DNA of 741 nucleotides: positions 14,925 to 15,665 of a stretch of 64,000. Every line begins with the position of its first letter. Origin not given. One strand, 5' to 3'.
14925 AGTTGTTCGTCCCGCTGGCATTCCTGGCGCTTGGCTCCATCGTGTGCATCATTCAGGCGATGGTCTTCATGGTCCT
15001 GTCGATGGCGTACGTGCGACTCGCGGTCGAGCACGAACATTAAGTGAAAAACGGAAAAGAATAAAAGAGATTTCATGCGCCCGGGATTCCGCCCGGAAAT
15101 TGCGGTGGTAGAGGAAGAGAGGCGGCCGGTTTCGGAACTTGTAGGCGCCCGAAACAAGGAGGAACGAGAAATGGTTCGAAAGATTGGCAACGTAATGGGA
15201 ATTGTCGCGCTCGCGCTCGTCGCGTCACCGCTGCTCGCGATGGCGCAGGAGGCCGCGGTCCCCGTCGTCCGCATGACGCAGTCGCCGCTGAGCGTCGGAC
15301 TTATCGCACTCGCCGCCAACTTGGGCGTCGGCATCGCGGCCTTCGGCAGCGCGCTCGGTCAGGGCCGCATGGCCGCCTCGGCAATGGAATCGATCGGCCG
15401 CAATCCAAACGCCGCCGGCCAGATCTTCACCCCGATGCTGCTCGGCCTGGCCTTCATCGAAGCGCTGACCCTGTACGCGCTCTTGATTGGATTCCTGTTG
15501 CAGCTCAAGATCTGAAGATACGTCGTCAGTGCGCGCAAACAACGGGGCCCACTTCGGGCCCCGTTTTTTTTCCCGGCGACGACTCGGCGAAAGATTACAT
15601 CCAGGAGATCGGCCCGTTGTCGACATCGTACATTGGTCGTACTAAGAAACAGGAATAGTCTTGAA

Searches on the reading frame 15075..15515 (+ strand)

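Call 44: search_protein_families(library=pfam, proteins=[window:15075-15515:+], max_evalue=0.01)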
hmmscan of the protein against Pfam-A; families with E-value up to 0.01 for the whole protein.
window:15075-15515:+ (146 aa): 1 family
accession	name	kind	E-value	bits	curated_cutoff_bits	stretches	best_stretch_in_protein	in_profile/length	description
PF00137.26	ATP-synt_C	-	4.9e-17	62.4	24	1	79-142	1-60/60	ATP synthase subunit C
